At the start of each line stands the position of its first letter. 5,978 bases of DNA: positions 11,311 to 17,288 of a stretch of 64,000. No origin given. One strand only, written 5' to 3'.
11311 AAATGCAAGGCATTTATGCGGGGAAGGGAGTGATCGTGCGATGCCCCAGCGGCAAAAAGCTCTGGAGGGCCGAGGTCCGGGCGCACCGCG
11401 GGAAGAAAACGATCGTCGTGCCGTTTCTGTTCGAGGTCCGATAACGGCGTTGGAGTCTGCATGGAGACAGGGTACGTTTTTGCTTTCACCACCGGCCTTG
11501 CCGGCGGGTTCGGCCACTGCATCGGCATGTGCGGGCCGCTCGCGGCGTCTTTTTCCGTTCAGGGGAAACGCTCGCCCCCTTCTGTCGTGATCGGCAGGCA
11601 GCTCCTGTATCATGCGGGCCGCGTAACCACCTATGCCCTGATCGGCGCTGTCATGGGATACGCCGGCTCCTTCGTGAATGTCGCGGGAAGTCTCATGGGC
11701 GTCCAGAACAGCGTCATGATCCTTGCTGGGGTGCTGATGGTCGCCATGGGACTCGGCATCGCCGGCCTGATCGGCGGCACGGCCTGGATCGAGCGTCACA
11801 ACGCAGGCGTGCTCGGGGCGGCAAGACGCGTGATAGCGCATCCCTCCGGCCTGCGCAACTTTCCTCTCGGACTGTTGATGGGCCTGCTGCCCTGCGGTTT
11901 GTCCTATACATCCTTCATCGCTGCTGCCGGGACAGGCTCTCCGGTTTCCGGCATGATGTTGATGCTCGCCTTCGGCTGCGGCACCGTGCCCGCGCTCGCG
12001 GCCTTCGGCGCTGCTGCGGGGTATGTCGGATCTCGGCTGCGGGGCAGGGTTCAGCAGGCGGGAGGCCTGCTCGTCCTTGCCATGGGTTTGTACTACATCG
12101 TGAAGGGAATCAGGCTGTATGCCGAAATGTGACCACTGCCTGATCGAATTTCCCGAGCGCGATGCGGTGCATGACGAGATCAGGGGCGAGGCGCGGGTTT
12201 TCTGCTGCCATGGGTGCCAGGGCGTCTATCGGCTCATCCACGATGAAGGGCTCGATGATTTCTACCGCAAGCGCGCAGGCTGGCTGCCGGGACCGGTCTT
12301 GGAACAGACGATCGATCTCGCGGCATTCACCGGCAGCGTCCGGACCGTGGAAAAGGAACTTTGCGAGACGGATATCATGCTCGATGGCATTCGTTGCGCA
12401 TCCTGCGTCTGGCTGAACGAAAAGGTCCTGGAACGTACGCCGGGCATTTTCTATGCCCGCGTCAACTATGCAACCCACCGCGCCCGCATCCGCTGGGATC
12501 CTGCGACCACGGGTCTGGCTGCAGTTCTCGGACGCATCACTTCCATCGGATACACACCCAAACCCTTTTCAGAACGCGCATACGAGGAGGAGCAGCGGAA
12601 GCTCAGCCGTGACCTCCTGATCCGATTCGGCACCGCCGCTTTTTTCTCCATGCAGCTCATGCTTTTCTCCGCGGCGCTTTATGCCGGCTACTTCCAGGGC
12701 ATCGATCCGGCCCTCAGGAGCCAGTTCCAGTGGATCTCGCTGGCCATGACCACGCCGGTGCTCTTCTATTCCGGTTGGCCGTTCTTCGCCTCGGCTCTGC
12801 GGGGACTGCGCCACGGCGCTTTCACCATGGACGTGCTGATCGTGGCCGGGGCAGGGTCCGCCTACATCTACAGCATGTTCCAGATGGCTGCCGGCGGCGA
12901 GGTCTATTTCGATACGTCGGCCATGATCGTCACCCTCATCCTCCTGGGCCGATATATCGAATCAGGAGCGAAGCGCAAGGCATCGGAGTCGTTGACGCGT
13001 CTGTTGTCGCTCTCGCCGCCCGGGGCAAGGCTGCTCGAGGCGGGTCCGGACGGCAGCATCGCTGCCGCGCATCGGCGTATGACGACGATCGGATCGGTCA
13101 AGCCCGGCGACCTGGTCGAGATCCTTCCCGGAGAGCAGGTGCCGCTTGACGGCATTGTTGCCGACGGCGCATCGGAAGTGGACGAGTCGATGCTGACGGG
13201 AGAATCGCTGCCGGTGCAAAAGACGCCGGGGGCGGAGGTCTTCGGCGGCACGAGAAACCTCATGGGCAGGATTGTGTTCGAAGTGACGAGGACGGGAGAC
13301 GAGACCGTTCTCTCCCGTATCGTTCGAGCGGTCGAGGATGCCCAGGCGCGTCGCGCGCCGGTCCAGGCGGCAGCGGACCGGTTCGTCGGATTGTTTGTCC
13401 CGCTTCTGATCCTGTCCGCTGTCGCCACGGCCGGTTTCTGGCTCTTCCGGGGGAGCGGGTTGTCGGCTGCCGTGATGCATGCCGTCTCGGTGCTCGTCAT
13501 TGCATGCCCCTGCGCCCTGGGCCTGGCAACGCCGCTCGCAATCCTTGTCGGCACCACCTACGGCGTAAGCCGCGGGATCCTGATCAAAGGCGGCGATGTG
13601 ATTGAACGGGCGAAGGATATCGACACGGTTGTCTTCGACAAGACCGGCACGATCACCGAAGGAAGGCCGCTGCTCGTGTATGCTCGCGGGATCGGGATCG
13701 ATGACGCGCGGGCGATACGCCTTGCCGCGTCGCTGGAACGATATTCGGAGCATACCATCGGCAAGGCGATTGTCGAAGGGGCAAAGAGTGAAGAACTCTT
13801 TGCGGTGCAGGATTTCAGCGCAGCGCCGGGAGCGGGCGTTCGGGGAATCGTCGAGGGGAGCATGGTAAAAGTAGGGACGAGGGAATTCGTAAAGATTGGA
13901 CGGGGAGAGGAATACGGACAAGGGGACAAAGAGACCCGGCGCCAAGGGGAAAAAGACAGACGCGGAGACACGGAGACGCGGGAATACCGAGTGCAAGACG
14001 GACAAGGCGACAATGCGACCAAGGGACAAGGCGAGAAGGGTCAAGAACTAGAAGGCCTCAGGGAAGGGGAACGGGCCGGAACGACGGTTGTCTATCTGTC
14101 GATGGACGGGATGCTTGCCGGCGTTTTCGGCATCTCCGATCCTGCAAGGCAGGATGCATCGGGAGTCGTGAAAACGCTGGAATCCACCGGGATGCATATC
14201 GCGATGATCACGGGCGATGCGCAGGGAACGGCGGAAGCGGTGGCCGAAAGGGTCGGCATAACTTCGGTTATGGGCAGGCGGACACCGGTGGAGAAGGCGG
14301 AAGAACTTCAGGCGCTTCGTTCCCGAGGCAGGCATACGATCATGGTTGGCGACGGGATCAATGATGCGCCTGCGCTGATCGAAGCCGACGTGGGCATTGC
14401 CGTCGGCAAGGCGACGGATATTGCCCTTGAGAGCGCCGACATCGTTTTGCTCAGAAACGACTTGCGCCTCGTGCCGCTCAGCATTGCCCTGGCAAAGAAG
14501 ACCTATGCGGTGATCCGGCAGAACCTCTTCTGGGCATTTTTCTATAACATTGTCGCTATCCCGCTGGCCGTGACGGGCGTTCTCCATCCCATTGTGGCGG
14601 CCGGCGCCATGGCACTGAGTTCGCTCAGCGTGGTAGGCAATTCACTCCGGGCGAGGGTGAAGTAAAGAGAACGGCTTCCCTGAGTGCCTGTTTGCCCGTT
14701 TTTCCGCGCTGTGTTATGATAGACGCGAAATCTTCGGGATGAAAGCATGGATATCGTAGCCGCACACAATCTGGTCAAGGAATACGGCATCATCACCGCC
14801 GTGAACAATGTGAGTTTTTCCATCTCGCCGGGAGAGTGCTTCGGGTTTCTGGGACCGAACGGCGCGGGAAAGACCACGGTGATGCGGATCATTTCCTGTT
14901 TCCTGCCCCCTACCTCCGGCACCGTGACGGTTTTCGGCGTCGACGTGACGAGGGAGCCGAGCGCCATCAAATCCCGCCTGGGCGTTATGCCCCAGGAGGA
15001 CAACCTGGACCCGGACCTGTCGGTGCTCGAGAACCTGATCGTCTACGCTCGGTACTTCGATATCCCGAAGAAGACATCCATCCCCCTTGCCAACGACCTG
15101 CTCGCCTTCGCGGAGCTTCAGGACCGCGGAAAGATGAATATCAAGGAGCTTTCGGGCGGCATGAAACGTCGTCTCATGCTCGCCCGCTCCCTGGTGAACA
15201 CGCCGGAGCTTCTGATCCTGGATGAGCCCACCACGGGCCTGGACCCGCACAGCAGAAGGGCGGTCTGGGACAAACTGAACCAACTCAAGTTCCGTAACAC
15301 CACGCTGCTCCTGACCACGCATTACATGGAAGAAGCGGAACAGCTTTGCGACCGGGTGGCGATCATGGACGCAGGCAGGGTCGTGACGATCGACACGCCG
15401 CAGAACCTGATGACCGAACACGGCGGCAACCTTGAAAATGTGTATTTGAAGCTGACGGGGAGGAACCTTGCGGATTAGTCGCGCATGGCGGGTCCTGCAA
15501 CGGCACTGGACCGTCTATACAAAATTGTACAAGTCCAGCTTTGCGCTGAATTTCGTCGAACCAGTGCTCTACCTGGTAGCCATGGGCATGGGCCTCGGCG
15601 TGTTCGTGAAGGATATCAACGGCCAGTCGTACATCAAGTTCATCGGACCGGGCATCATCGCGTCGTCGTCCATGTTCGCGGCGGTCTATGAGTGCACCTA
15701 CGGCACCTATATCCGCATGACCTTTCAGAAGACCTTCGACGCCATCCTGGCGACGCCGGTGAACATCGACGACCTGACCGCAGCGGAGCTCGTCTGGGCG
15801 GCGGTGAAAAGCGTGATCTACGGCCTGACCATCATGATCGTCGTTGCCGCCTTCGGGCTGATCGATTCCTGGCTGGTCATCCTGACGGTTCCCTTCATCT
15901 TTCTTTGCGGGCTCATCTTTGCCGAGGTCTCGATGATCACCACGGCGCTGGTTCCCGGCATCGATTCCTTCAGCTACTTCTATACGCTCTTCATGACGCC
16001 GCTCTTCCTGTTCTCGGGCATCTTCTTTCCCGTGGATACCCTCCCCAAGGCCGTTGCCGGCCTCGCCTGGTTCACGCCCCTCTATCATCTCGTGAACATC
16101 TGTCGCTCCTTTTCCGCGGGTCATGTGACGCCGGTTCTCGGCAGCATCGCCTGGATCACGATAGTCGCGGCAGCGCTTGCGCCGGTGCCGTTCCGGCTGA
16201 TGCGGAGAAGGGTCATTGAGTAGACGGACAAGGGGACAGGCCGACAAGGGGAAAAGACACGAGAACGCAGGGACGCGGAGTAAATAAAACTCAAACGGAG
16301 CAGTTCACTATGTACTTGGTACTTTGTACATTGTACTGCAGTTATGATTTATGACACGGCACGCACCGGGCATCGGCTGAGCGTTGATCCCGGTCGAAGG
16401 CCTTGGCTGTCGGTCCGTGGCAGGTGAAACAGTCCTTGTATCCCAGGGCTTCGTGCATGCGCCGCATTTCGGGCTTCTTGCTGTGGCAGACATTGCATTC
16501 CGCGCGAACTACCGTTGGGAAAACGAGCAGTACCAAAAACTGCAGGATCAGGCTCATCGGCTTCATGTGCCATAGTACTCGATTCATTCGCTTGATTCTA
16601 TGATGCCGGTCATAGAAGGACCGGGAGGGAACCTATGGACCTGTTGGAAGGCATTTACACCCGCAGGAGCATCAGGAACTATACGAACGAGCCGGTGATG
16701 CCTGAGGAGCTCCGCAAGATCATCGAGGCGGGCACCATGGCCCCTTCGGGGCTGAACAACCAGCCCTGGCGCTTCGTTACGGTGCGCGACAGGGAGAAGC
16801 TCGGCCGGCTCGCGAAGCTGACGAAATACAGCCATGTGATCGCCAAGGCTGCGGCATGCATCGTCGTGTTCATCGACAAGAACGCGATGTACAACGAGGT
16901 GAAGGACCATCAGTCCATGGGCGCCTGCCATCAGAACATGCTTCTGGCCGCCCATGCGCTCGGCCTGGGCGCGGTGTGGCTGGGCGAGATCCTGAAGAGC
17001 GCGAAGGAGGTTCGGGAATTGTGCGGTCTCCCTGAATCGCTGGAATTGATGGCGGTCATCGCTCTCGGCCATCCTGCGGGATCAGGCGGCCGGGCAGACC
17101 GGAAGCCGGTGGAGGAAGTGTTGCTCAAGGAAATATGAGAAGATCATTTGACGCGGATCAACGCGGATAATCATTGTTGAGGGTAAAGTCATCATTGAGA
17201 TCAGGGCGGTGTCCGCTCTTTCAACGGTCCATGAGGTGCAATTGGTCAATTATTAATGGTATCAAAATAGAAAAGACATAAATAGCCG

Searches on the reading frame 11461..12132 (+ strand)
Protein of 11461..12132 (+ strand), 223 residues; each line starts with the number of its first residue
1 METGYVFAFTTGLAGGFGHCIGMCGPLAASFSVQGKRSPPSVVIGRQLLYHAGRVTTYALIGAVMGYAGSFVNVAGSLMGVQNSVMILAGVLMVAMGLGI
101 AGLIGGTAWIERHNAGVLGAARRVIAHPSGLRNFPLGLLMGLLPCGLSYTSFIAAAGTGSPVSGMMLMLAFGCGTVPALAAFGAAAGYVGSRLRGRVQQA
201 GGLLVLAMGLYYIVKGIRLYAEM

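Call 3: search_protein_families(library=pfam, proteins=[window:11461-12132:+], max_evalue=0.01)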
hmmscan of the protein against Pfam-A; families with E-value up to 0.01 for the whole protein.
window:11461-12132:+ (223 aa): 1 family
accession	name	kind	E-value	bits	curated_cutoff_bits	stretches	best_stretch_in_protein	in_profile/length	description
PF13386.12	DsbD_2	-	9.5e-48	163.2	24.9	1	8-211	2-199/199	Cytochrome C biogenesis protein transmembrane region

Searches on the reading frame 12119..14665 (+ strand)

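Call 14: search_protein_families(library=pfam, proteins=[window:12119-14665:+], max_evalue=0.001)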
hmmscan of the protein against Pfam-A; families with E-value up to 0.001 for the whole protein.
window:12119-14665:+ (848 aa): 5 families
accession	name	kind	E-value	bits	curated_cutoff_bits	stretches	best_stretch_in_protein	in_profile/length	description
PF00122.25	E1-E2_ATPase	-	1.4e-53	181.5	28.1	1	323-480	19-176/181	E1-E2 ATPase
PF00702.32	Hydrolase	-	1.3e-24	88.1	26.4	1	501-757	1-191/191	haloacid dehalogenase-like hydrolase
PF12156.14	ATPase-cat_bd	-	4.7e-16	59.7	27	1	3-53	1-51/86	Putative metal-binding domain of cation transport ATPase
PF00403.32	HMA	-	3.7e-08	34.1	24.8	1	86-146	2-62/62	Heavy-metal-associated domain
PF08282.18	Hydrolase_3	-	3.3e-05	24.2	20.9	1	732-781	198-247/255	haloacid dehalogenase-like hydrolase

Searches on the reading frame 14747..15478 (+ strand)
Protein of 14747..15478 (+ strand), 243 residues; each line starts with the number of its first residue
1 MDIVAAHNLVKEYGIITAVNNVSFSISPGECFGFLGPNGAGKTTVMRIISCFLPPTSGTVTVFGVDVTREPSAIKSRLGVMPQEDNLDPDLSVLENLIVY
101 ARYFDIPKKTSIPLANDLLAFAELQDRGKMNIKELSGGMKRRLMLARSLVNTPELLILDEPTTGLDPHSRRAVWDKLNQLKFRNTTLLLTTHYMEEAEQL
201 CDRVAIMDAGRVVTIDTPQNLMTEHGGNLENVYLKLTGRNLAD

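Call 14: search_protein_families(library=pfam, proteins=[window:14747-15478:+], max_evalue=0.001)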
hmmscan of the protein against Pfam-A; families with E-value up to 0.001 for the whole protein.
window:14747-15478:+ (243 aa): 4 families
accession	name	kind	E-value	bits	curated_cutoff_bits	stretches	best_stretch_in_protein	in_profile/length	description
PF00005.33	ABC_tran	-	1.3e-34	120.2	25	1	19-163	1-137/137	ABC transporter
PF13304.12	AAA_21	-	1.1e-13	52.4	27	1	118-192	221-298/304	AAA domain, putative AbiEii toxin, Type IV TA system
PF02463.25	SMC_N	-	0.00031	20.7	40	0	125-199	127-204/220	RecF/RecN/SMC N terminal domain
PF13175.12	AAA_15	-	0.00085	19.5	32.1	0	34-54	28-48/374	AAA ATPase domain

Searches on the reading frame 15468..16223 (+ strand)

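Call 14: search_protein_families(library=pfam, proteins=[window:15468-16223:+], max_evalue=0.001)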
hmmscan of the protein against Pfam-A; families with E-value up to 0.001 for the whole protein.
window:15468-16223:+ (251 aa): 2 families
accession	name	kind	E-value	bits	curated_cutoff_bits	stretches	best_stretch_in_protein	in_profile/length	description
PF01061.29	ABC2_membrane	-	8.9e-18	65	26.9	1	7-213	4-207/211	ABC-2 type transporter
PF12698.13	ABC2_membrane_3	-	0.00013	21.6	31.6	1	53-237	158-341/347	ABC-2 family transporter protein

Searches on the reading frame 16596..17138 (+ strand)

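Call 14: search_protein_families(library=pfam, proteins=[window:16596-17138:+], max_evalue=0.001)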
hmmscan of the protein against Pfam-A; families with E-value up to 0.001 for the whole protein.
window:16596-17138:+ (180 aa): 2 families
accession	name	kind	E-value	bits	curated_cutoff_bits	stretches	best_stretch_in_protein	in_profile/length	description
PF00881.29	Nitroreductase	-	4.1e-32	112.1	23.5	2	20-75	1-56/167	Nitroreductase family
PF14512.11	TM1586_NiRdase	-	6.7e-19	68.8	27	2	101-176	75-149/215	Putative TM nitroreductase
